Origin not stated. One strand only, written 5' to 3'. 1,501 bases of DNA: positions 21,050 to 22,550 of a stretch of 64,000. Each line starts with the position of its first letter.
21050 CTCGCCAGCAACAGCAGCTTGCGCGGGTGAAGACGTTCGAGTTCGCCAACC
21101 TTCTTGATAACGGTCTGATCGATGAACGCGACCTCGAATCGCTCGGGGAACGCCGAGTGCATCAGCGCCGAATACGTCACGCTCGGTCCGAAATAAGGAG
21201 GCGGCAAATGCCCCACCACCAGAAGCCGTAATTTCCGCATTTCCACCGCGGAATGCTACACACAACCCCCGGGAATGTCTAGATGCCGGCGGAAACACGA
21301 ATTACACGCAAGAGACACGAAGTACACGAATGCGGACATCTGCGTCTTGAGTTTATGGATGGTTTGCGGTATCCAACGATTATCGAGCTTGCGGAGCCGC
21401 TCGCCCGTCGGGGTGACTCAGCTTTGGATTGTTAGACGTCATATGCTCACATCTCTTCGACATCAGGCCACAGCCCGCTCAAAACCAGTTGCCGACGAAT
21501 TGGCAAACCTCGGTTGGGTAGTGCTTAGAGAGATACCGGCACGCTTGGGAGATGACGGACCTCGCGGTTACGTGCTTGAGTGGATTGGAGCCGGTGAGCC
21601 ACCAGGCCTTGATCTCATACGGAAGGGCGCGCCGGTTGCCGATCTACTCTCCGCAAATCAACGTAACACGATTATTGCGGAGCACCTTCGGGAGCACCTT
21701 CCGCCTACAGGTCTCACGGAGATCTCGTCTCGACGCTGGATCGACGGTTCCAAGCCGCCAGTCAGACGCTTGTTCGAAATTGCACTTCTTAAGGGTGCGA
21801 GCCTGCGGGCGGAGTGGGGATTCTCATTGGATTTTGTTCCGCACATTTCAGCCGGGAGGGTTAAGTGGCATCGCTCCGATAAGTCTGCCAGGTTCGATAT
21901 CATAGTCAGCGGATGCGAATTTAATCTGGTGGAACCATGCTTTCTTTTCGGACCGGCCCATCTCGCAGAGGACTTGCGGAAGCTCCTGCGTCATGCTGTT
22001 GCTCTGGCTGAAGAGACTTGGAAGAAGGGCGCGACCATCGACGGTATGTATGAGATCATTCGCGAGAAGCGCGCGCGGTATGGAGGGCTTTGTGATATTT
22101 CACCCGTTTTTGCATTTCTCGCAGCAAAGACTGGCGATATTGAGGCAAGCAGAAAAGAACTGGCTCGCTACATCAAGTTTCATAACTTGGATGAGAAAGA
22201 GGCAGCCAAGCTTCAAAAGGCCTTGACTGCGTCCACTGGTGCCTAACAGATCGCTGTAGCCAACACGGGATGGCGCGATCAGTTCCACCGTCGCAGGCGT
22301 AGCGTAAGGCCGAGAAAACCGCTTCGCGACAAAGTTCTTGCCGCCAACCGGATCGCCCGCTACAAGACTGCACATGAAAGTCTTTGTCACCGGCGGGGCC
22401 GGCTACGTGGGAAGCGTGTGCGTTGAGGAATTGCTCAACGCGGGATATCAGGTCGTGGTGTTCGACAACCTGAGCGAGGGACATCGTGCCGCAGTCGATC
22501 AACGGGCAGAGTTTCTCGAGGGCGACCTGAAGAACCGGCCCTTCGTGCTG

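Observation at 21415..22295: Orphan integron gene cassette lodged in a polysaccharide locus, with both flanking attC sites truncated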

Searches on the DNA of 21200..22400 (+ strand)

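Call 92: search_with_rna_model(model_id=R1, sources=[L001, L013, L022, L023, L008, L003, L007, L010], max_evalue=10, filters=off, show_alignments=6)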
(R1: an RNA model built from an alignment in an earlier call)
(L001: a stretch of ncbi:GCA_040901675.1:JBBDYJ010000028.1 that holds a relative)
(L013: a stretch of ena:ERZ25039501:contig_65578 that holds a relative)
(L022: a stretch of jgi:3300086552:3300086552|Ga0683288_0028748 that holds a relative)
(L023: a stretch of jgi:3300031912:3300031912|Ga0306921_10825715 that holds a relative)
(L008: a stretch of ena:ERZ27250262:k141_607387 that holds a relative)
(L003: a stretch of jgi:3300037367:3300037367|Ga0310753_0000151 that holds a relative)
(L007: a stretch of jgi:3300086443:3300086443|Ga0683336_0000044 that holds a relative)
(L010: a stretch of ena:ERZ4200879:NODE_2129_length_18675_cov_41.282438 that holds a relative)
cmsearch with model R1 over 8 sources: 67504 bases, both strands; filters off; matches with E-value up to 10: 6.
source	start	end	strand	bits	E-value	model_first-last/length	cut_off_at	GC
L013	5317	5336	+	14.9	0.24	1-48/48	no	0.35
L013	5317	5336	-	14.2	0.37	1-48/48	no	0.35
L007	8136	8152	+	12.7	0.98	16-32/48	no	0.88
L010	2779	2802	-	10.7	3.4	1-48/48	no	0.67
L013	12573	12598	+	9.5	7.4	1-48/48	no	0.27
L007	6048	6092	+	9.4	7.7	1-48/48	no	0.53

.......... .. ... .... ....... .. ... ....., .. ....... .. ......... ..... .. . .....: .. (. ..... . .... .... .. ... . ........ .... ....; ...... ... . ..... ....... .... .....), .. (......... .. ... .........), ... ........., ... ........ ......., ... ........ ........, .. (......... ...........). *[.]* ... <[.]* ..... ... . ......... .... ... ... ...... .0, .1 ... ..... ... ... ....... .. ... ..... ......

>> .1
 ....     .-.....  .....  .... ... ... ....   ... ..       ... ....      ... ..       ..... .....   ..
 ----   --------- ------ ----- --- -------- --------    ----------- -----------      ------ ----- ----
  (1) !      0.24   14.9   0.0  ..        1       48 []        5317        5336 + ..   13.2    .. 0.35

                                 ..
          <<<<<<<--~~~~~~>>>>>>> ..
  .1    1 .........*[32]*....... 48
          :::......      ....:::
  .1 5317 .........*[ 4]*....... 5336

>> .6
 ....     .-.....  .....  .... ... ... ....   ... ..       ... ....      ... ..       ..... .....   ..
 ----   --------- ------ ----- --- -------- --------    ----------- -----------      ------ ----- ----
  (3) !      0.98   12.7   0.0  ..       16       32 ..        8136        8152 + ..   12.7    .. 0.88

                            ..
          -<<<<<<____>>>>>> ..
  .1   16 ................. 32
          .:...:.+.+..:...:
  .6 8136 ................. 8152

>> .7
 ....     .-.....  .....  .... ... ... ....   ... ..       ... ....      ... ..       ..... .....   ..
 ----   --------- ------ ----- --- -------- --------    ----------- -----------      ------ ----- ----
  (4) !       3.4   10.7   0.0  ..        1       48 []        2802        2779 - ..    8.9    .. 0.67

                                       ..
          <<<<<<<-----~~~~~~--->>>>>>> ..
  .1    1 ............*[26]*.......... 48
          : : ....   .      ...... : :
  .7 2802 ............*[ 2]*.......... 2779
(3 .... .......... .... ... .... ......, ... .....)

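Call 113: search_rna_families(source=window, start=21200, end=22400, threshold=evalue, max_evalue=5)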
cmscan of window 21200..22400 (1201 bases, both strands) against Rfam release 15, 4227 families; matches with E-value up to 5: 0.
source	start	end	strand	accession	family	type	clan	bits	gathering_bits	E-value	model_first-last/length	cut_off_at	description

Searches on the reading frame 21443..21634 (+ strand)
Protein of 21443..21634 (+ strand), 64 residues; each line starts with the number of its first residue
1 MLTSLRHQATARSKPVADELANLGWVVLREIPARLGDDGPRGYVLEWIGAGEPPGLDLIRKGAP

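Call 111: search_protein_families(library=pfam, proteins=[window:21443-21634:+], max_evalue=0.01)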
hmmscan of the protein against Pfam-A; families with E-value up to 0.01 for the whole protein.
window:21443-21634:+ (64 aa): 0 families
